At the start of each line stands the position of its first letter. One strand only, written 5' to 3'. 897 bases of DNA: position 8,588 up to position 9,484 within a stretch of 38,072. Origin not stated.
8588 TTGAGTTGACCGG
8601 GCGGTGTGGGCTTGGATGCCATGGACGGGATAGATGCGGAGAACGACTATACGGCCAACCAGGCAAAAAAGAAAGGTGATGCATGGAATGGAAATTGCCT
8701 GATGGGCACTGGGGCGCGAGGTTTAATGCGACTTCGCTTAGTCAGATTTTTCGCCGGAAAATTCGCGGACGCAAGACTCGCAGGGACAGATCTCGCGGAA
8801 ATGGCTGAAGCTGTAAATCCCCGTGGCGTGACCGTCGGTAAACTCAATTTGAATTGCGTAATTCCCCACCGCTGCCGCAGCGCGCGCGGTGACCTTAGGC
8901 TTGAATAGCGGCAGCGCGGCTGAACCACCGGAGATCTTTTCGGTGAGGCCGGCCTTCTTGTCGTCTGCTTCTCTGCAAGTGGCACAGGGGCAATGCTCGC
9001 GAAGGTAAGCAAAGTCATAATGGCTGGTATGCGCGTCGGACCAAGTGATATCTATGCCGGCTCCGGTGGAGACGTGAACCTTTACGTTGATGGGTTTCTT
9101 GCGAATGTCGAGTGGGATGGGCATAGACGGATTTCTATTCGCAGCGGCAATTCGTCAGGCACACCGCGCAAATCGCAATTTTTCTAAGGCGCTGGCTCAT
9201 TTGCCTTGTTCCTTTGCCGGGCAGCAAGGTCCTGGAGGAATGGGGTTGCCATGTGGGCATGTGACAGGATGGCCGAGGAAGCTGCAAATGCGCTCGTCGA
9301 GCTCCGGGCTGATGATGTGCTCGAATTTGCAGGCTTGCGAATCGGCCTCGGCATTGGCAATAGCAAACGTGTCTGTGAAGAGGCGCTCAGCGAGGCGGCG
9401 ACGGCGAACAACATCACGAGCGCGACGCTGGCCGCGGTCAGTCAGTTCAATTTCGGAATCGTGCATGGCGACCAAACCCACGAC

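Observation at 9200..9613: ABC transporter ATPase fused to a full DtxR-type metalloregulator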

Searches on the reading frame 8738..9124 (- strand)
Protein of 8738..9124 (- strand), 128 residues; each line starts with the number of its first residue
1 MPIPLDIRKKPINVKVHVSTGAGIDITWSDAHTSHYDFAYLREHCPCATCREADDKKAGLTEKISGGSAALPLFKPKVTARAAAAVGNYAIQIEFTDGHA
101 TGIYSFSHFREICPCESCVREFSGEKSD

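Call 3: search_protein_families(library=pfam, proteins=[window:8738-9124:-], max_evalue=0.01)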
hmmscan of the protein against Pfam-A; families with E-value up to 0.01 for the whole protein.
window:8738-9124:- (128 aa): 1 family
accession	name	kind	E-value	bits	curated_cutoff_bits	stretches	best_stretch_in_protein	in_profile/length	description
PF06155.17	GBBH-like_N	-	6.8e-25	88.1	22.8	1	21-108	7-83/85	Gamma-butyrobetaine hydroxylase-like, N-terminal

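Call 4: search_protein_families(library=ncbifam, proteins=[window:8738-9124:-], max_evalue=0.01)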
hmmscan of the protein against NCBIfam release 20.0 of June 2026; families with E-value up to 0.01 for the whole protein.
window:8738-9124:- (128 aa): 3 families
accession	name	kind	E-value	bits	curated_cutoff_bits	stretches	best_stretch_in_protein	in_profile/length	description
TIGR02409.1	carnitine_bodg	equivalog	9.3e-06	24.9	414.75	1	24-57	2-35/366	gamma-butyrobetaine dioxygenase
TIGR02410.1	carnitine_TMLD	equivalog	0.0015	18.1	268.3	0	13-49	40-75/362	trimethyllysine dioxygenase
NF006401.0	PRK08651.1-4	equivalog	0.0076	15.3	381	1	77-123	219-264/376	succinyl-diaminopimelate desuccinylase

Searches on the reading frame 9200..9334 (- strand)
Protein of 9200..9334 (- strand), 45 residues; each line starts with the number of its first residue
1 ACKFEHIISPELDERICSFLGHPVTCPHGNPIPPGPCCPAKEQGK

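Call 58: search_solved_structures(query=window:9200-9334:-, max_evalue=10, show_alignments=5)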
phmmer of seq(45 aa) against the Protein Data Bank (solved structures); distinct sequences matched with E-value up to 10: 26.
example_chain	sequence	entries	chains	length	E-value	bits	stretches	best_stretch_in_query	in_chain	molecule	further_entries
7b25_A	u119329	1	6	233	2.6e-06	30.6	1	1-33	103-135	DtxR family iron (Metal) dependent repressor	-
7b1v_A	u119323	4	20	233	2.6e-06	30.6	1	1-33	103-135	DtxR family iron (Metal) dependent repressor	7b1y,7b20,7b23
7b24_A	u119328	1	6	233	2.6e-06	30.6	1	1-33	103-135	DtxR family iron (Metal) dependent repressor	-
1b1b_A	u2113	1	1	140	5.8e-06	29.5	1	1-33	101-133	PROTEIN (IRON DEPENDENT REGULATOR)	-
2isy_A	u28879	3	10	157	6.6e-06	29.3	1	1-33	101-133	Iron-dependent repressor ideR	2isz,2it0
1fx7_A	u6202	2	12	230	7.7e-06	29.1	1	1-33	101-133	IRON-DEPENDENT REPRESSOR IDER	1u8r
8pvt_A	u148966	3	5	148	0.00014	25.2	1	4-34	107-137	Iron dependent repressor, putative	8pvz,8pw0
5cvi_A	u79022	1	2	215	0.0014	22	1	4-34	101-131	SloR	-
1c0w_A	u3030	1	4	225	0.0045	20.5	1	1-33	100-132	DIPHTHERIA TOXIN REPRESSOR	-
1g3y_A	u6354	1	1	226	0.0046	20.5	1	1-33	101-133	DIPHTHERIA TOXIN REPRESSOR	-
1bi0_A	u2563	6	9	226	0.0046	20.5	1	1-33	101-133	DIPHTHERIA TOXIN REPRESSOR | DIPHTHERIA TOX REPRESSOR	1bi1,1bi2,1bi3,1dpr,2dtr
1p92_A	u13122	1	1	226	0.0046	20.4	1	1-33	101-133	Diphtheria toxin repressor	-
1fwz_A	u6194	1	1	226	0.0046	20.4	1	1-33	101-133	DIPHTHERIA TOXIN REPRESSOR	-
3glx_A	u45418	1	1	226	0.0047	20.4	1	1-33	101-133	Diphtheria toxin repressor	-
3hrs_A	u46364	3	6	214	0.0048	20.4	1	4-34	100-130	Metalloregulator ScaR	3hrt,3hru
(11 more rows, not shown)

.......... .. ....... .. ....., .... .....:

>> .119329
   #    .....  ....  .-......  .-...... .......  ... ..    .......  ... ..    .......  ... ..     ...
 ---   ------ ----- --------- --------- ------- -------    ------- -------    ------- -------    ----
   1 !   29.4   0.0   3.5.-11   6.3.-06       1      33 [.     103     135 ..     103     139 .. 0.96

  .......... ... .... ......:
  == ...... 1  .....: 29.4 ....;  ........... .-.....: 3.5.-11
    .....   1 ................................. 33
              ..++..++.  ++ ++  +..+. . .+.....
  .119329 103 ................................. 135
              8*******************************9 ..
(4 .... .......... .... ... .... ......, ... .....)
